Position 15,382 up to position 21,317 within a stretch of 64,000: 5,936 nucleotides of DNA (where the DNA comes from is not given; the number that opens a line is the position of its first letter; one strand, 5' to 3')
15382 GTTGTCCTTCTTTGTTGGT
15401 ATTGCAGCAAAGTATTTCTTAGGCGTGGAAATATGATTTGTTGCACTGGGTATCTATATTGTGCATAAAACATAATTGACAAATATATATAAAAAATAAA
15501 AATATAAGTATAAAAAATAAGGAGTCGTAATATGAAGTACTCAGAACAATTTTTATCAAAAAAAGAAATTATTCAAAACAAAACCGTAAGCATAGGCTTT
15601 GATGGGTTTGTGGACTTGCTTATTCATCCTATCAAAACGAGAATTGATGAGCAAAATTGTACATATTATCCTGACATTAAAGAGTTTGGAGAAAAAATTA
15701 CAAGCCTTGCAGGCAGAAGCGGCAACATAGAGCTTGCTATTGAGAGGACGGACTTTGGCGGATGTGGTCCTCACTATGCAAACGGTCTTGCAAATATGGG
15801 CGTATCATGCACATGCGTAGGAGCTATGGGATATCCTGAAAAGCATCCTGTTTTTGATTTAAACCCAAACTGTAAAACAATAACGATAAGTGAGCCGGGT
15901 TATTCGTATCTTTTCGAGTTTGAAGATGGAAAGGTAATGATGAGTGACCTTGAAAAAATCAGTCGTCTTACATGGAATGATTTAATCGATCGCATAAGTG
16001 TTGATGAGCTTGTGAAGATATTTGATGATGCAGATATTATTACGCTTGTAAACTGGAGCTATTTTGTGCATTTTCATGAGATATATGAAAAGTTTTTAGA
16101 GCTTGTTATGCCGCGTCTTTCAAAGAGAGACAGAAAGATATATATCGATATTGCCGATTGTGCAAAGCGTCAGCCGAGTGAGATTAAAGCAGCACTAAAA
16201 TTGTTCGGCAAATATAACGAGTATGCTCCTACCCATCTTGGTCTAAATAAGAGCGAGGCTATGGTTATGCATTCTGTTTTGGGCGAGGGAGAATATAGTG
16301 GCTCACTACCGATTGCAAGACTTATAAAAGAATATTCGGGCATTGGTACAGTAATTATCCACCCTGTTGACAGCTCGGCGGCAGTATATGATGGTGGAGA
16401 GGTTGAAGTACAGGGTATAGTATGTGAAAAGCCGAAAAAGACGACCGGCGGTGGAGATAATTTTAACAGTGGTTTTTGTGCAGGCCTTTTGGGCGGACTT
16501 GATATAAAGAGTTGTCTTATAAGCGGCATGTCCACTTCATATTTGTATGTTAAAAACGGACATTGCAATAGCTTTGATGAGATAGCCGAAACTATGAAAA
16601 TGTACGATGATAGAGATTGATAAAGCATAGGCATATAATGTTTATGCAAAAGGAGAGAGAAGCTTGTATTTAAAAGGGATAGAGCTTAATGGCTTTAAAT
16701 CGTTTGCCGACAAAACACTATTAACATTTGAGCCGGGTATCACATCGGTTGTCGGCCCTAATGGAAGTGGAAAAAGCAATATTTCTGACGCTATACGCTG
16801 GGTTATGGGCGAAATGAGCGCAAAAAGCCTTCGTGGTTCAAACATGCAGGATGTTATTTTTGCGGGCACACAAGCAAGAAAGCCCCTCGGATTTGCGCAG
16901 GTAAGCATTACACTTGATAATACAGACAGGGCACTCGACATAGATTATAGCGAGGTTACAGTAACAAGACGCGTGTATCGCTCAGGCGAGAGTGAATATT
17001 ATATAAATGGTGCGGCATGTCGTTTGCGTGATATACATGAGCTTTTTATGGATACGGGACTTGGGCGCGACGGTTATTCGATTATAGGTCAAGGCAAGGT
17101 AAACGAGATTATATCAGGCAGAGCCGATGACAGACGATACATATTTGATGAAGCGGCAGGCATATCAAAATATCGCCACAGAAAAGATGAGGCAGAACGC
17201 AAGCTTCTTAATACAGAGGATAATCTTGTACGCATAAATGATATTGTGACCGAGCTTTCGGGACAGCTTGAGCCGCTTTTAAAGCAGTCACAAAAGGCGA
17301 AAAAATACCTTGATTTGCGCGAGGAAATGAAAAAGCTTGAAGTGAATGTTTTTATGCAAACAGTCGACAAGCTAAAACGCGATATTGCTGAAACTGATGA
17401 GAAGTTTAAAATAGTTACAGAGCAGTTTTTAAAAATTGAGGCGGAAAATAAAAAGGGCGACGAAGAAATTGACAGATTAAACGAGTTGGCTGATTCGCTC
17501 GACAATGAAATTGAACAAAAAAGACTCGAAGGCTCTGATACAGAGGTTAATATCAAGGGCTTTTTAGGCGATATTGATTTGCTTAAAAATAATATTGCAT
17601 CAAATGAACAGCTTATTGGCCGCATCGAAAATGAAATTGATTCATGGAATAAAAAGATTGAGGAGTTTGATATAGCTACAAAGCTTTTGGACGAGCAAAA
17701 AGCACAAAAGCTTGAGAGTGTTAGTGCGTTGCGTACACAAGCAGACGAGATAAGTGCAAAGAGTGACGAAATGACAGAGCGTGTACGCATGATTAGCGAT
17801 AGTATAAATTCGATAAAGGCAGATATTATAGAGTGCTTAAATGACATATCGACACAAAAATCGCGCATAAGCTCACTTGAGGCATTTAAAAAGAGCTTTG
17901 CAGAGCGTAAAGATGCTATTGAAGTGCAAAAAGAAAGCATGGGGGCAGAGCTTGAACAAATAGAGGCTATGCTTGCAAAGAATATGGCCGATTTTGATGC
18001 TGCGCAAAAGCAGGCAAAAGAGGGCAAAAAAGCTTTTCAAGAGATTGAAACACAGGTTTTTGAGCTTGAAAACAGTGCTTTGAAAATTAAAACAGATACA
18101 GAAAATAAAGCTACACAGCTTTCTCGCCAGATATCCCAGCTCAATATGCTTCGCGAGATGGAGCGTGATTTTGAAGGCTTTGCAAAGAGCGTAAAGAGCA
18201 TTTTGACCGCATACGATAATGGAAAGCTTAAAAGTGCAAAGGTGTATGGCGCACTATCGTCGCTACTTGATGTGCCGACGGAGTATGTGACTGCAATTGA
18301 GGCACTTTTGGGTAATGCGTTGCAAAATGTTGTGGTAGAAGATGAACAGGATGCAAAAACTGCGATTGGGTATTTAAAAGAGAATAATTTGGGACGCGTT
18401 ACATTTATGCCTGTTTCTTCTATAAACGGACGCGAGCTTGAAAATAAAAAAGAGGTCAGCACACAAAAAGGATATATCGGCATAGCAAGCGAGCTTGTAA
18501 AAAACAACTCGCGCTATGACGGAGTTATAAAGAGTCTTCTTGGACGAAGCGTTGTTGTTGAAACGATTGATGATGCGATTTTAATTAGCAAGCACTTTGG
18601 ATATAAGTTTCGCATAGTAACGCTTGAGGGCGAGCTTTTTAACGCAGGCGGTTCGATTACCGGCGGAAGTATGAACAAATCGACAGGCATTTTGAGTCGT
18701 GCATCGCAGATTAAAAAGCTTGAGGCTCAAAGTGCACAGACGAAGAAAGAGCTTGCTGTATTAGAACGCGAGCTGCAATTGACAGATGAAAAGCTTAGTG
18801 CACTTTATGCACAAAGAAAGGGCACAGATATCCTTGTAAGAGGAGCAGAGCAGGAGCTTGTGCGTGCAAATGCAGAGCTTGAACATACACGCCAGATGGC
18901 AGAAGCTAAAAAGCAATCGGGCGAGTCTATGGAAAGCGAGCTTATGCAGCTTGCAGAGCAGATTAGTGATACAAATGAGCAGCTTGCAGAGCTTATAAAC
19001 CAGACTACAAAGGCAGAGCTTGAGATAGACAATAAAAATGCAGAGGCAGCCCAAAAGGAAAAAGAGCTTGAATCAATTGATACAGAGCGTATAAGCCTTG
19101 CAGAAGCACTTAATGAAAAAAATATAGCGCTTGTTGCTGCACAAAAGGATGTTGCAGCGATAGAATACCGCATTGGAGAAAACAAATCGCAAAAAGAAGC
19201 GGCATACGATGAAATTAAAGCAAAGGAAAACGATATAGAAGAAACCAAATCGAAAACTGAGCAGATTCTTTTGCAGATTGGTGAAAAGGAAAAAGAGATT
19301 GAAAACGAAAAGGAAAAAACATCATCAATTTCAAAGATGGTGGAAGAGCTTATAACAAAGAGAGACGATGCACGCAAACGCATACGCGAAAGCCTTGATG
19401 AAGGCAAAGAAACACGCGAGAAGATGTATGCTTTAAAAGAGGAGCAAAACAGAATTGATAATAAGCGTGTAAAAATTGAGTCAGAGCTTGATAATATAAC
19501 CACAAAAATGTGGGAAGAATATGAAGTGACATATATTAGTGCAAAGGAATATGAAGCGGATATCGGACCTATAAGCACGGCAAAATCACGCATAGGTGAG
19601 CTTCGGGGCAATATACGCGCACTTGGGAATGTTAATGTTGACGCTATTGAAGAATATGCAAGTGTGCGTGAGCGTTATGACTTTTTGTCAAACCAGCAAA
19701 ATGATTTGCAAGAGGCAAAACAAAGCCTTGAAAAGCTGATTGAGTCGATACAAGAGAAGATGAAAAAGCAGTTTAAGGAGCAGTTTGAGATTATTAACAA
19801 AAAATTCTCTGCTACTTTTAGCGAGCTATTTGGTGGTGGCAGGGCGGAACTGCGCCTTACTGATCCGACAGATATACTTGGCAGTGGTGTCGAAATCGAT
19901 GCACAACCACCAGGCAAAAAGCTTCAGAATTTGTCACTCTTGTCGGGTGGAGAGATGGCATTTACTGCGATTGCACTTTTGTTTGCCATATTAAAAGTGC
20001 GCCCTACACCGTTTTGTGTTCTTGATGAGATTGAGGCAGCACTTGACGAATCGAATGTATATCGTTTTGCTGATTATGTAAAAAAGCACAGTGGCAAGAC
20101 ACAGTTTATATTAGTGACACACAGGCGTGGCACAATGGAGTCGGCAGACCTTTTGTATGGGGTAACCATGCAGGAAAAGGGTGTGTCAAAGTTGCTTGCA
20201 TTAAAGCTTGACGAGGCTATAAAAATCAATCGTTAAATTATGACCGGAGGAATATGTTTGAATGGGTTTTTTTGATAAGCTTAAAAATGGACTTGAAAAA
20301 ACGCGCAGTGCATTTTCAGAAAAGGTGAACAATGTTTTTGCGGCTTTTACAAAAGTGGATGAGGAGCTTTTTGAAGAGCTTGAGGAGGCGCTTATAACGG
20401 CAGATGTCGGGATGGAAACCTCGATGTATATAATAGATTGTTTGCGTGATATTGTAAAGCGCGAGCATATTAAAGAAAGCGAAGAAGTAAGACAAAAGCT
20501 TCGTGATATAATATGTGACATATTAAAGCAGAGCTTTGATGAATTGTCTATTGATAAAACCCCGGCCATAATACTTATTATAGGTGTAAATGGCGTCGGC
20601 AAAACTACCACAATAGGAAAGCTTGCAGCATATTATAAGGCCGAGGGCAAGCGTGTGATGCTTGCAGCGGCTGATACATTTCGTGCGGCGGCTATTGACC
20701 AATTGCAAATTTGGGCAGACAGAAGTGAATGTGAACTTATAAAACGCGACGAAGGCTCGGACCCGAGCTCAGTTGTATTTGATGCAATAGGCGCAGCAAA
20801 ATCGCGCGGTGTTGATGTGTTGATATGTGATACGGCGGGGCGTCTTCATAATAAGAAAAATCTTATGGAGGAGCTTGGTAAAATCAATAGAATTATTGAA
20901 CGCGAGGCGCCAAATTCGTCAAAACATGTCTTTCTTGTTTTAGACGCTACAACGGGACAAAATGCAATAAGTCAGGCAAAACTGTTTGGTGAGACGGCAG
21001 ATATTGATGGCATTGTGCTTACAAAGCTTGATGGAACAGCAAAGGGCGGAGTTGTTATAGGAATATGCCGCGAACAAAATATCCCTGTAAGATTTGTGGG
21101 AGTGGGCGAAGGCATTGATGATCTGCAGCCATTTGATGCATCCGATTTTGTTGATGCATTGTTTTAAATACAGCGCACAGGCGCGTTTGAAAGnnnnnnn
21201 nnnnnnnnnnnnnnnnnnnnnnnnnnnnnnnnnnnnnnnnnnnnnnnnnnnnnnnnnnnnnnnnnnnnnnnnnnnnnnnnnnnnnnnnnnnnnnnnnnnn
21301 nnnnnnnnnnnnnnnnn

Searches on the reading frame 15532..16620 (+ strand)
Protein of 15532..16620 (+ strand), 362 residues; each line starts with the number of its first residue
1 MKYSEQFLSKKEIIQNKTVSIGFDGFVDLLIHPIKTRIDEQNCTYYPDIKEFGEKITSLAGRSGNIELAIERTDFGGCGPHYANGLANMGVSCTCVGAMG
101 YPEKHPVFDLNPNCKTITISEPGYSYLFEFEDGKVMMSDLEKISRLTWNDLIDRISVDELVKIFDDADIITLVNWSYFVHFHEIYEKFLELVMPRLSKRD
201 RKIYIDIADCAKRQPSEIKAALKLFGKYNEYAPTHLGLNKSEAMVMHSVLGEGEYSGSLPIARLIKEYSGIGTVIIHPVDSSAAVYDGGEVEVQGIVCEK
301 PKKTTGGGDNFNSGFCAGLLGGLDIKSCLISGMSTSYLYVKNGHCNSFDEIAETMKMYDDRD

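Call 44: search_protein_families(library=pfam, proteins=[window:15532-16620:+], max_evalue=0.00001)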
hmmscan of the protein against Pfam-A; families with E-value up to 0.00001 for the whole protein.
window:15532-16620:+ (362 aa): 2 families
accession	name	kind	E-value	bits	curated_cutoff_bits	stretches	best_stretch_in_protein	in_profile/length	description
PF25270.1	Khk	-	4.3e-47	161.5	35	1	14-358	20-365/365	Prokaryotic ketohexokinase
PF00294.29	PfkB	-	1.2e-08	35.1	25.8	1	269-346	218-296/302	pfkB family carbohydrate kinase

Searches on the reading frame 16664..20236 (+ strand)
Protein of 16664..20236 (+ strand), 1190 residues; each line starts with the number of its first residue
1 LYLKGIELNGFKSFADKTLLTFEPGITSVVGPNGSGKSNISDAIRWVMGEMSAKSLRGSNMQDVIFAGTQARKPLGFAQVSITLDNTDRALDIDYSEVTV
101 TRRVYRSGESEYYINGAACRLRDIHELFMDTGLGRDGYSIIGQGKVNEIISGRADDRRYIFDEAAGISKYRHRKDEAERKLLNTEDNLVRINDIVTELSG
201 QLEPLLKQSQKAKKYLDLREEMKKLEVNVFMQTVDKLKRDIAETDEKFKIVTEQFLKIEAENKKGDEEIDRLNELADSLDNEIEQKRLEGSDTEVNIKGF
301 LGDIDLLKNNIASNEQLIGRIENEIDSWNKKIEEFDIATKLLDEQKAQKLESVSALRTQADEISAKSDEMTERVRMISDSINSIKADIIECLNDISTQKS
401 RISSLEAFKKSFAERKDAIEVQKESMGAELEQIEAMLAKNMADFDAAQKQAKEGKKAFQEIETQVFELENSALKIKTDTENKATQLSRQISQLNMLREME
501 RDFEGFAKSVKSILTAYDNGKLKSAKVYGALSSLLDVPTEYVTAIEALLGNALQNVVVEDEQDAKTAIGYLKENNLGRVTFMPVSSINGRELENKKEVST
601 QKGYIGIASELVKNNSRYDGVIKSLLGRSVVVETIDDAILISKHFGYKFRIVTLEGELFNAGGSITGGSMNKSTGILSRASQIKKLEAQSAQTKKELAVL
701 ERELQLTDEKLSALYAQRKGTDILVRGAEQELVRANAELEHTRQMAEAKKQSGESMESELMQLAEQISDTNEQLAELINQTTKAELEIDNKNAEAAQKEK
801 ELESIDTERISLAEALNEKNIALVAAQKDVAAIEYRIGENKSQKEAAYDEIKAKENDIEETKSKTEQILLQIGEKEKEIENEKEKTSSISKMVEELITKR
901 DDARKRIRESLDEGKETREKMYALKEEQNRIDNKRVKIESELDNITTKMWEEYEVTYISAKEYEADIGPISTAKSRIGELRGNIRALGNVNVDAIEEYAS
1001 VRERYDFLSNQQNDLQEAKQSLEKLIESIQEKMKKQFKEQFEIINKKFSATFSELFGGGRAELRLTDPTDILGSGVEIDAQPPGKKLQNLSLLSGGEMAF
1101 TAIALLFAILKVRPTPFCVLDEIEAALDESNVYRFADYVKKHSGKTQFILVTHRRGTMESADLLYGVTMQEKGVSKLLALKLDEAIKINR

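Call 44: search_protein_families(library=pfam, proteins=[window:16664-20236:+], max_evalue=0.00001)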
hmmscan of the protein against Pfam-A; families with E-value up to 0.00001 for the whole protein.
window:16664-20236:+ (1190 aa): 4 families
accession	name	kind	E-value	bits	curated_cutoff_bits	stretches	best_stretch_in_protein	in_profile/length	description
PF02463.25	SMC_N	-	1.1e-62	211.8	40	1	2-1176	1-220/220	RecF/RecN/SMC N terminal domain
PF06470.18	SMC_hinge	-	5.9e-30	104.5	22.5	1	526-639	3-113/116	SMC proteins Flexible Hinge Domain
PF13476.12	AAA_23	-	2.7e-14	54.7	27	1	6-283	2-200/201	AAA domain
PF13304.12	AAA_21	-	1.8e-12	48.4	27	0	901-1153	66-298/304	AAA domain, putative AbiEii toxin, Type IV TA system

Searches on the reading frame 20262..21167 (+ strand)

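Call 44: search_protein_families(library=pfam, proteins=[window:20262-21167:+], max_evalue=0.00001)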
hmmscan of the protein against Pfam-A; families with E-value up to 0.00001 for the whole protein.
window:20262-21167:+ (301 aa): 5 families
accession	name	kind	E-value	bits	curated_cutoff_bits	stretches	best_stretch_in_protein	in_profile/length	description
PF00448.28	SRP54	-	9e-77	257.6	22.7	1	101-301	1-195/196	SRP54-type protein, GTPase domain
PF02881.24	SRP54_N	-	6.7e-16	58.7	22.4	1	18-82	1-73/75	SRP54-type protein, helical bundle domain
PF13401.12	AAA_22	-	4.6e-06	27.4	27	0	99-227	3-120/130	AAA domain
PF01656.29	CbiA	-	7.7e-06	26.3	25.4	0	110-271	8-99/125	CobQ/CobB/MinD/ParA nucleotide binding domain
PF13604.12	AAA_30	-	8.2e-06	26.1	27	0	102-146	19-63/191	AAA domain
